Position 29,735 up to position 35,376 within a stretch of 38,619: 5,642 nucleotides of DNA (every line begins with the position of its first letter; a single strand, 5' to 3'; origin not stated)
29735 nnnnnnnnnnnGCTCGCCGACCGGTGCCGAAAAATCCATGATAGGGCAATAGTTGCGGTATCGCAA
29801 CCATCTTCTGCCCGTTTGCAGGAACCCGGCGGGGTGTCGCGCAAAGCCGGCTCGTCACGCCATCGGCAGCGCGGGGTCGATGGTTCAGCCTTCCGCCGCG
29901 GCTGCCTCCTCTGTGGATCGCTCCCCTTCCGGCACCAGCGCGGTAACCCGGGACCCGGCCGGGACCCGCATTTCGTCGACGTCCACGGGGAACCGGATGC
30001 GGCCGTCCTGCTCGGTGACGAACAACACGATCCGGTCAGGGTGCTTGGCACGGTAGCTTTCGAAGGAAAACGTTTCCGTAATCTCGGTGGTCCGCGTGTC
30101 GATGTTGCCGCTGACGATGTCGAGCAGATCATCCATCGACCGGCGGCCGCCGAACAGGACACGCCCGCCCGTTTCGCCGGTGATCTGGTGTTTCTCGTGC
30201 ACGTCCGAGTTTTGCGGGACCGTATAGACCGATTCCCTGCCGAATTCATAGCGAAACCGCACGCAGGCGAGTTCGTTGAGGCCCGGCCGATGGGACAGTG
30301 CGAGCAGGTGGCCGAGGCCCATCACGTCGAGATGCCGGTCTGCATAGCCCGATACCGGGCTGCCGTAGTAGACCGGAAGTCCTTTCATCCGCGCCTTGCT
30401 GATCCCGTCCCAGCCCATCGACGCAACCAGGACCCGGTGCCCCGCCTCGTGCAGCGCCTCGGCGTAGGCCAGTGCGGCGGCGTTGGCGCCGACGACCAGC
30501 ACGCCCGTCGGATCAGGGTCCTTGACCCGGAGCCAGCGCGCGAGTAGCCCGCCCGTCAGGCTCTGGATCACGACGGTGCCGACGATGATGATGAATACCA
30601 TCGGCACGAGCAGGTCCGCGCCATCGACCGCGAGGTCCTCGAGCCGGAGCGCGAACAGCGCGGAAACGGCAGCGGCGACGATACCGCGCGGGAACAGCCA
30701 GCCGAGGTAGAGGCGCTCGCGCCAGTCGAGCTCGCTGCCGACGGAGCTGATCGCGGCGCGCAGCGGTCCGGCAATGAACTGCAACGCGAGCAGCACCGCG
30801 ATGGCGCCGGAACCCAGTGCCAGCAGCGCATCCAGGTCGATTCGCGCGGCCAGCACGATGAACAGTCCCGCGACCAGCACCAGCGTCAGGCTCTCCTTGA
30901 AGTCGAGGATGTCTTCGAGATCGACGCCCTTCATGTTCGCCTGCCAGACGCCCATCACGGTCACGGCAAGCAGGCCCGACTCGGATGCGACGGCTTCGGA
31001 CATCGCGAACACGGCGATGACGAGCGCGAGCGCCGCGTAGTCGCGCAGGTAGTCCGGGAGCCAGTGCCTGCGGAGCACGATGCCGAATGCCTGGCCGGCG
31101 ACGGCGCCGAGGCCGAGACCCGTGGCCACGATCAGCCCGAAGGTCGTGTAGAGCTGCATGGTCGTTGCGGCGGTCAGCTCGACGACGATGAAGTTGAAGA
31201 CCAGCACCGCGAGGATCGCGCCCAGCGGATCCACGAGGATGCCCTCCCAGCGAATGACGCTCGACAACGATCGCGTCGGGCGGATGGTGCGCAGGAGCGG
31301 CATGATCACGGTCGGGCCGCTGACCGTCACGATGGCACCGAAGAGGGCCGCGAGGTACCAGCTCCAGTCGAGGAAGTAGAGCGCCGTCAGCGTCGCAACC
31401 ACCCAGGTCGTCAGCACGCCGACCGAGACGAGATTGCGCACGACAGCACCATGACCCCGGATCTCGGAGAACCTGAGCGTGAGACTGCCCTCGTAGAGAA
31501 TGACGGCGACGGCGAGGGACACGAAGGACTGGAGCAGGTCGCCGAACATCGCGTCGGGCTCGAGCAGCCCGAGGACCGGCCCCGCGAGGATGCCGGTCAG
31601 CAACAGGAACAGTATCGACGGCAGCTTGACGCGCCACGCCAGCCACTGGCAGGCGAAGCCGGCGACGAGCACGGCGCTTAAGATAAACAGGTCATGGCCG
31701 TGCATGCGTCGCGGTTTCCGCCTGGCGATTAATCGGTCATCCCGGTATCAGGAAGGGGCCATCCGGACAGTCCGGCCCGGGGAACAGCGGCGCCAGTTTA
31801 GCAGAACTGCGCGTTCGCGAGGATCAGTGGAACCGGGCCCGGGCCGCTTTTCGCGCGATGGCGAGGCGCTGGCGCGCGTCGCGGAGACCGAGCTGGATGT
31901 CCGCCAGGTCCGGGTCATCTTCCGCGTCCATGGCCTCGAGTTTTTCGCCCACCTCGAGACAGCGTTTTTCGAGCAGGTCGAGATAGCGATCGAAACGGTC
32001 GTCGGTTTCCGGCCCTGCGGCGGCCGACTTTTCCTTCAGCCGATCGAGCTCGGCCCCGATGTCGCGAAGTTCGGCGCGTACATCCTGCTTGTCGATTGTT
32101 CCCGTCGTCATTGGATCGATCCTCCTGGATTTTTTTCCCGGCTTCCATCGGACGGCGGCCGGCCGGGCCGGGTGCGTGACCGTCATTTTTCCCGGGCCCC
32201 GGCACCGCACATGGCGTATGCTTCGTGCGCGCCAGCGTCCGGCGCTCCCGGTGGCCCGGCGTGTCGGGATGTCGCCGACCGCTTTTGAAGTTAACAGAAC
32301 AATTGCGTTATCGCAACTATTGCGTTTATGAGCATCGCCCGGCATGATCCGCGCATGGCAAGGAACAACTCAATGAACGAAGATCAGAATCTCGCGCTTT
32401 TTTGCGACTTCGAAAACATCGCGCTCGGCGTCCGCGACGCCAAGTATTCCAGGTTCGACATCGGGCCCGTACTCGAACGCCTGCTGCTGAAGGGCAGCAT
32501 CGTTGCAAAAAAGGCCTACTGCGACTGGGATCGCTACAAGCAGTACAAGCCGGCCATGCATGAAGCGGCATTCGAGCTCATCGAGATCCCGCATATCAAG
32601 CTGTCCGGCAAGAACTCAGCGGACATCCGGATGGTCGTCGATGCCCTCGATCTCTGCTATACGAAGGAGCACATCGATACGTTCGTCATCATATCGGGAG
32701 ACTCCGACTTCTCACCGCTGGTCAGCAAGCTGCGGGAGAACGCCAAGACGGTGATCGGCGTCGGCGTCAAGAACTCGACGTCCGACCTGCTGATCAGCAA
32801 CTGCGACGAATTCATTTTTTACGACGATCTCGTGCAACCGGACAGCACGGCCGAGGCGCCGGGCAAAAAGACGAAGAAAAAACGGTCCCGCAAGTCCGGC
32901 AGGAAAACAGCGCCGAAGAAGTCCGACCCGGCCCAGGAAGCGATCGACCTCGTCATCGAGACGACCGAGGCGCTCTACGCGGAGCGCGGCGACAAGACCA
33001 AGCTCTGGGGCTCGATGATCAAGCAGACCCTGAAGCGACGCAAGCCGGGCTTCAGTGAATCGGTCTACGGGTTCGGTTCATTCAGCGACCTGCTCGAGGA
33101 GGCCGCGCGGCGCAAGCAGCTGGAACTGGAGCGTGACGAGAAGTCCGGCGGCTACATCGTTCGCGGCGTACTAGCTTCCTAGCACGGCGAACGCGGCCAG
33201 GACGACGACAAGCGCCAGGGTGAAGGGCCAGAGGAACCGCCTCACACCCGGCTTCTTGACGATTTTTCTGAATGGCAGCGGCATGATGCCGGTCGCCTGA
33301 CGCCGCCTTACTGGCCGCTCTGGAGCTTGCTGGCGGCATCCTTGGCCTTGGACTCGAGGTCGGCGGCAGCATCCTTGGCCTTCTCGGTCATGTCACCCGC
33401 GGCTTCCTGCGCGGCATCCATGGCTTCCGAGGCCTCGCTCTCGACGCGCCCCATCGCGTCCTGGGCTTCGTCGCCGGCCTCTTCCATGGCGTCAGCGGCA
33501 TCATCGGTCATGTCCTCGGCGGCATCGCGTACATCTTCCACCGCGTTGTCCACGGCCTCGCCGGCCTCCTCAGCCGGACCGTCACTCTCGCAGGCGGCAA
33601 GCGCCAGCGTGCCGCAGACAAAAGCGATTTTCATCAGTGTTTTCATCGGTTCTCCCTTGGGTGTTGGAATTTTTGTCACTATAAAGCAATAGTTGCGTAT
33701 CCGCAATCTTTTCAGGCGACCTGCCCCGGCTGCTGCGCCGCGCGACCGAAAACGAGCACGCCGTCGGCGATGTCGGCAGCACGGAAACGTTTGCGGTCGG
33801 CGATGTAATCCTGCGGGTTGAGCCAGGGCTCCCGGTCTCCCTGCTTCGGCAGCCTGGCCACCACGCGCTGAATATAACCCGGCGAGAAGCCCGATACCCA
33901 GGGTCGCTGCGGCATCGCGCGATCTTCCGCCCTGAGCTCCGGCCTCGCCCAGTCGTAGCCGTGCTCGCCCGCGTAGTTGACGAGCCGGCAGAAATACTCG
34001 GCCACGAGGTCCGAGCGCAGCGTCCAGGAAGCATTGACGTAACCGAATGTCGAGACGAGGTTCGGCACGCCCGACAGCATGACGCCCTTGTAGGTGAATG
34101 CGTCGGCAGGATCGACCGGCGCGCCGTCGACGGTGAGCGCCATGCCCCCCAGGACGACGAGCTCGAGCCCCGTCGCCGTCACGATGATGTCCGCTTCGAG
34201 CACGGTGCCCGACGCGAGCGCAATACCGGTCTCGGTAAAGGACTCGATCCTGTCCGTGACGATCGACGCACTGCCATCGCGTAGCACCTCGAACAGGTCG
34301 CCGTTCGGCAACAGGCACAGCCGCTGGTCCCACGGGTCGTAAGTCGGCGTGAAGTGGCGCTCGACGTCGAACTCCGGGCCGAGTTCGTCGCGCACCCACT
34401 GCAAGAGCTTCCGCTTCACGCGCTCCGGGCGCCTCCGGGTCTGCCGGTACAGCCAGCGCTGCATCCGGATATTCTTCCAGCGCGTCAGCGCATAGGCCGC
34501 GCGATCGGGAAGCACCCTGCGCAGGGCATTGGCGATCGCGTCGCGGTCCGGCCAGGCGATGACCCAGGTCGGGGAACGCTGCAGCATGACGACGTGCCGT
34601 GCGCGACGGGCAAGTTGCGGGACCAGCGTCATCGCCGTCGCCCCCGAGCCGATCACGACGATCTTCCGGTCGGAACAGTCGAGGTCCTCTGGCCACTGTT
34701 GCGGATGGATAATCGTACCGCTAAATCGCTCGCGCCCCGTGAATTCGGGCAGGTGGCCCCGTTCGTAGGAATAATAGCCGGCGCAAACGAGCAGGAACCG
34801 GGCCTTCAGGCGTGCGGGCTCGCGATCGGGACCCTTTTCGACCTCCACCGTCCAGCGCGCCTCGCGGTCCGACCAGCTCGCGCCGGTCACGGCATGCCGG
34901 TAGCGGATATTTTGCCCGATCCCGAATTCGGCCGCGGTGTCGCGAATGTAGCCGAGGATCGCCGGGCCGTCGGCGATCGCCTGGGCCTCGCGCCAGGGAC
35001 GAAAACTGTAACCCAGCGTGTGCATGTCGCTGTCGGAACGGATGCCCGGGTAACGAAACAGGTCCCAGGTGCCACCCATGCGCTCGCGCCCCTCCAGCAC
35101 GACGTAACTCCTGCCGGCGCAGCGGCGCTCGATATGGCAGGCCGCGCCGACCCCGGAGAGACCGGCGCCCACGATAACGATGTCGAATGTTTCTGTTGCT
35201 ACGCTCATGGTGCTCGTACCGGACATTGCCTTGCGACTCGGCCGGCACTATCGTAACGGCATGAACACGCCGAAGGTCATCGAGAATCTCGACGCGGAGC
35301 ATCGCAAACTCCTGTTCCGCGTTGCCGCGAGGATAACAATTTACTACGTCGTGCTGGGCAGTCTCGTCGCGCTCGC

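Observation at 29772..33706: A near-identical promoter/operator module occurs three times in 4 kb and links a MarR-like gene, an NYN-LOTUS gene and an acidic repeat lipoprotein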

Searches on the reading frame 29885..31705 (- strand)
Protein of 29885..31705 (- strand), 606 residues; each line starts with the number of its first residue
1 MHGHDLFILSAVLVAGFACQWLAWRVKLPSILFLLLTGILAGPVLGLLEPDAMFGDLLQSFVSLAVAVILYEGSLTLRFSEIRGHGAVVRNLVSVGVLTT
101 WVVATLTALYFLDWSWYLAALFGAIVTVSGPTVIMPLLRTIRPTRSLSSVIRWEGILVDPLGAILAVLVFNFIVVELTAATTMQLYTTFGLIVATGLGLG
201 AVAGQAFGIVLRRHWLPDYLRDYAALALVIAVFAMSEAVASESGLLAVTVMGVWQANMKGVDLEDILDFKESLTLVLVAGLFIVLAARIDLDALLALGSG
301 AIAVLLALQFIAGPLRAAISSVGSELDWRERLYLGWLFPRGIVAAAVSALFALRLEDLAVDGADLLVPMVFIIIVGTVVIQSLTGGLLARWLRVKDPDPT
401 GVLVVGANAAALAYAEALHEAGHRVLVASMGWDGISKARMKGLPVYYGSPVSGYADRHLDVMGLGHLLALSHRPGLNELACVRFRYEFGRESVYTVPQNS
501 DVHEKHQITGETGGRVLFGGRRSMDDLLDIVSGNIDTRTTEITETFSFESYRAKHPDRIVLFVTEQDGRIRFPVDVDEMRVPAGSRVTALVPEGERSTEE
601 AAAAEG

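Call 6: search_protein_families(library=pfam, proteins=[window:29885-31705:-], max_evalue=0.01)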
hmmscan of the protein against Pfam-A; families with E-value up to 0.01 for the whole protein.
window:29885-31705:- (606 aa): 1 family
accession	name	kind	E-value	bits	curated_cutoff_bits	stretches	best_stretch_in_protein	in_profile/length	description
PF00999.27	Na_H_Exchanger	-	6.6e-32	111.2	26.2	1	17-390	9-374/375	Sodium/hydrogen exchanger, transmembrane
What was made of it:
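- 29885..31705 (-): Cation/proton antiporter (606 aa), second gene of the operon inferred to run from site 2. Pfam Na_H_Exchanger, E = 7e-32 (call 6).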

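Call 7: search_protein_families(library=ncbifam, proteins=[window:29885-31705:-], max_evalue=0.01)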
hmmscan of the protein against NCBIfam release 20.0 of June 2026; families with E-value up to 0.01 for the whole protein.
window:29885-31705:- (606 aa): 6 families
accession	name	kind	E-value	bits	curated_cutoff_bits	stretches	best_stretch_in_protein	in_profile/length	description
NF003716.0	PRK05326.1-3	equivalog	2.2e-37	128.7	355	1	6-405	8-402/499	potassium/proton antiporter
NF003715.0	PRK05326.1-2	equivalog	4.9e-35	120.9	309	1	7-398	9-395/595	potassium/proton antiporter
NF003714.0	PRK05326.1-1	equivalog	2e-18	66.1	471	1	5-398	8-396/577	potassium/proton antiporter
TIGR00932.1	2a37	subfamily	0.00045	19.8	238.3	1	13-199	1-188/275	monovalent cation:proton antiporter-2 (CPA2) family protein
TIGR00831.1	a_cpa1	equivalog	0.00099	17.7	279.6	0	14-257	8-245/525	Na+/H+ antiporter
TIGR00840.1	b_cpa1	equivalog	0.0013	17.2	251.25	0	345-397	368-420/559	sodium/hydrogen exchanger 3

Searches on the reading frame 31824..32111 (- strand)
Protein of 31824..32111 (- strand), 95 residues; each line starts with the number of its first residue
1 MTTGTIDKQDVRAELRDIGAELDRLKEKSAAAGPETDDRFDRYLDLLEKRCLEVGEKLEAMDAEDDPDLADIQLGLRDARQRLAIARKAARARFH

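Call 6: search_protein_families(library=pfam, proteins=[window:31824-32111:-], max_evalue=0.01)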
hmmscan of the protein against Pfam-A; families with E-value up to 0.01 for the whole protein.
window:31824-32111:- (95 aa): 0 families

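Call 7: search_protein_families(library=ncbifam, proteins=[window:31824-32111:-], max_evalue=0.01)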
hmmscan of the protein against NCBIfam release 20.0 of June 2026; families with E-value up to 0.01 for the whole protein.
window:31824-32111:- (95 aa): 1 family
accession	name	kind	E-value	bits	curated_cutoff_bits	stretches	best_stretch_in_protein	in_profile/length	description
NF052504.1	sll1863_fam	domain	3.1e-09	36.9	35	1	8-95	6-93/93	sll1863 family stress response protein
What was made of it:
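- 31824..32111 (-): sll1863-family stress protein (95 aa), first gene downstream of the minus-facing promoter of site 2. Its predicted leader is about 170 nt. NCBIfam NF052504, 36.9 bits against a cut-off of 35 (call 7).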

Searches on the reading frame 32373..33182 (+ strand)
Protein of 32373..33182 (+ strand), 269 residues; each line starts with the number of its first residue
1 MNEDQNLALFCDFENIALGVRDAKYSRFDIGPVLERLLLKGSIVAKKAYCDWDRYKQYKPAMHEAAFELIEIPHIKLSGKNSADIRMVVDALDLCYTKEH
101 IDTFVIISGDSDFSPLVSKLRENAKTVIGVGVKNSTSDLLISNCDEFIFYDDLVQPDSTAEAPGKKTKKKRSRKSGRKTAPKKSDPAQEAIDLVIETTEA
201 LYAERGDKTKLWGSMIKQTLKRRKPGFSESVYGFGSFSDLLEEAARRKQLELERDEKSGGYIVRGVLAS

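Call 6: search_protein_families(library=pfam, proteins=[window:32373-33182:+], max_evalue=0.01)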
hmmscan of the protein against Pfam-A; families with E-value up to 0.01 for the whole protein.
window:32373-33182:+ (269 aa): 3 families
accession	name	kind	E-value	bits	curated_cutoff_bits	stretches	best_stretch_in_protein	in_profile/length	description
PF01936.24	NYN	-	1.1e-36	126.9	24.2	1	7-150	2-144/145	NYN domain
PF12872.13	OST-HTH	-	0.00042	20.5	23.8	1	185-244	4-55/71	OST-HTH/LOTUS domain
PF18475.7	PIN7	-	0.0021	19.1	34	1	69-121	49-100/103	PIN domain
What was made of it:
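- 32373..33182 (+): NYN (plus weak LOTUS) protein, transcribed divergently from site 2. Pfam NYN, E = 1e-36; OST-HTH at 20.5 bits, below threshold (call 6).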

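Call 7: search_protein_families(library=ncbifam, proteins=[window:32373-33182:+], max_evalue=0.01)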
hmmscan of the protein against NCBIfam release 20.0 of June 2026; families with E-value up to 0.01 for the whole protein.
window:32373-33182:+ (269 aa): 1 family
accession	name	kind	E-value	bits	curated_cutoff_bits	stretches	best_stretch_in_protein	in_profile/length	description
TIGR00288.1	TIGR00288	hypoth_equivalog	5.5e-08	32.8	178.45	1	82-148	88-153/160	TIGR00288 family NYN domain-containing protein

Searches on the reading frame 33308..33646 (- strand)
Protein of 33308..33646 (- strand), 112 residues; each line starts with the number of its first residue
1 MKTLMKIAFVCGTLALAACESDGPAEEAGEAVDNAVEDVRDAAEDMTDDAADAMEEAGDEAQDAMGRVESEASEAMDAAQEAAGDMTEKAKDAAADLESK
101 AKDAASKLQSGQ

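Call 6: search_protein_families(library=pfam, proteins=[window:33308-33646:-], max_evalue=0.01)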
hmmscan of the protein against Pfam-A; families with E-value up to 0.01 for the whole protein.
window:33308-33646:- (112 aa): 4 families
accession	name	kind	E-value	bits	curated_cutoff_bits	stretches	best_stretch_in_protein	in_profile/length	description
PF01442.23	Apolipoprotein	-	0.00024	21.3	90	1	25-109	101-186/190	Apolipoprotein A1/A4/E domain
PF07464.16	ApoLp-III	-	0.00095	19.8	36.3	1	37-111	21-95/146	Apolipophorin-III precursor (apoLp-III)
PF12732.12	YtxH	-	0.0015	19.4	37.5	0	37-79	28-70/71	YtxH-like protein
PF11098.13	Chlorosome_CsmC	-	0.0075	16.7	26.3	1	22-77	71-126/139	Chlorosome envelope protein C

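Call 7: search_protein_families(library=ncbifam, proteins=[window:33308-33646:-], max_evalue=0.01)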
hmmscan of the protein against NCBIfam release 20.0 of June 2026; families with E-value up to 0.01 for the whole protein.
window:33308-33646:- (112 aa): 3 families
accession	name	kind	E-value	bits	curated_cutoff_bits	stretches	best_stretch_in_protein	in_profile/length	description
NF047840.1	lipo_Ag473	exception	9.1e-05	23.2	100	1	18-105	44-135/136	Ag473 family lipoprotein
NF005198.1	PRK06669.1-3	equivalog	0.0011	18.2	200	1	32-108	37-112/299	flagellar assembly protein FliH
NF050142.1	PG1828_fam_lipo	equivalog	0.0016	19.1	50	1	1-56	1-57/59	PG1828 family lipoprotein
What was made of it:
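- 33311..33646 (-): Acidic repeat lipoprotein with lipobox LAAC, the target of site 3. Weak hits to ApoLp-III, YtxH and the Ag473 lipoprotein (calls 6 and 7).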

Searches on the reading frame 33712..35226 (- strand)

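Call 6: search_protein_families(library=pfam, proteins=[window:33712-35226:-], max_evalue=0.01)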
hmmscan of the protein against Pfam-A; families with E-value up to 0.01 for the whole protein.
window:33712-35226:- (504 aa): 11 families
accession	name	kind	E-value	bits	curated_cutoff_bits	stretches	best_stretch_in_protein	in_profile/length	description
PF00743.25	FMO-like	-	6.3e-14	51.8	22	1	89-262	85-257/532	Flavin-binding monooxygenase-like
PF13450.12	NAD_binding_8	-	3.3e-11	43.7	21.9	1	18-71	1-52/68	NAD(P)-binding Rossmann-like domain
PF13738.12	Pyr_redox_3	-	2.5e-08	34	30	1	17-221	1-199/305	Pyridine nucleotide-disulphide oxidoreductase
PF07992.20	Pyr_redox_2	-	3.5e-08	33.7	26.1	1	14-222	1-178/291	Pyridine nucleotide-disulphide oxidoreductase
PF01266.30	DAO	-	5.6e-07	29.8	27.9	1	15-53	1-38/353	FAD dependent oxidoreductase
PF13434.12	Lys_Orn_oxgnase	-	1.7e-06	27.8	21.3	1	105-216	110-220/339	L-lysine 6-monooxygenase/L-ornithine 5-monooxygenase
PF00070.33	Pyr_redox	-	0.00012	22.9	22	0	188-231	1-43/82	Pyridine nucleotide-disulphide oxidoreductase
PF01946.23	Thi4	-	0.00027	20.7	26.2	1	12-53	16-57/235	Thi4 family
PF12831.13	FAD_oxidored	-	0.0031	17.3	27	0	15-53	1-37/416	FAD dependent oxidoreductase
PF00890.30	FAD_binding_2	-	0.0033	17.1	20.4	0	15-53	1-37/414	FAD binding domain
PF01488.26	Shikimate_DH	-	0.0043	17.6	24.3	0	183-219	9-46/138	Shikimate / quinate 5-dehydrogenase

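Call 7: search_protein_families(library=ncbifam, proteins=[window:33712-35226:-], max_evalue=0.01)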
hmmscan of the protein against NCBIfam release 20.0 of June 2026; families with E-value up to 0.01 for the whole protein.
window:33712-35226:- (504 aa): 36 families (the best 25 are shown)
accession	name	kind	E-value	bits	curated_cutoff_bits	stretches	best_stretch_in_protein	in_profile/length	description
NF045818.1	Neo-PentlctneDsynPtlE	equivalog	1.9e-26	92.3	1100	1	10-228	45-268/587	neopentalenolactone/pentalenolactone D synthase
NF040505.1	ArsO_flavin_mono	equivalog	9.8e-16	58.1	425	1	15-222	2-196/346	ArsO family NAD(P)H-dependent flavin-containing monooxygenase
NF058570.1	trimeth_mono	equivalog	1.9e-12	47.1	675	1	90-246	100-255/443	trimethylamine monooxygenase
NF006130.0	PRK08274.1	equivalog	1.5e-05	24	369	0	80-165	124-205/467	FAD-dependent tricarballylate dehydrogenase TcuA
NF006002.0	PRK08132.1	subfamily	0.00014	20.4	416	0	93-159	132-193/552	FAD-dependent oxidoreductase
TIGR04018.1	Bthiol_YpdA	hypoth_equivalog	0.00034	19.5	339.9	1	15-219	1-185/316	YpdA family putative bacillithiol disulfide reductase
NF009410.0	PRK12771.1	subfamily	0.00037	19.2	516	0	15-53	140-176/566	NAD(P)-binding protein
NF009409.0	PRK12770.1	subfamily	0.00038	19.6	343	0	12-52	17-55/360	putative glutamate synthase subunit beta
NF005560.0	PRK07233.1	equivalog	0.0004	19.3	252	0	15-62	2-47/435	hypothetical protein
TIGR01292.1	TRX_reduct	equivalog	0.00055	18.8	343.45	0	15-70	2-58/300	thioredoxin-disulfide reductase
NF004829.0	PRK06183.1-3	subfamily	0.0006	18.7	390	0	186-220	8-42/520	bifunctional 3-(3-hydroxy-phenyl)propionate/3-hydroxycinnamic acid hydroxylase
NF005882.1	PRK07843.1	equivalog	0.00063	18.3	788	0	13-53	1-39/547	3-oxosteroid 1-dehydrogenase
NF004832.0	PRK06184.1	subfamily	0.00074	18.4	476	0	11-36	4-29/506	hypothetical protein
NF006593.0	PRK09126.1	equivalog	0.00085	18.3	420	0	188-235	6-53/393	5-demethoxyubiquinol-8 5-hydroxylase UbiM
TIGR03467.1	HpnE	equivalog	0.001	18.5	283.05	1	16-54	1-37/430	hydroxysqualene dehydroxylase HpnE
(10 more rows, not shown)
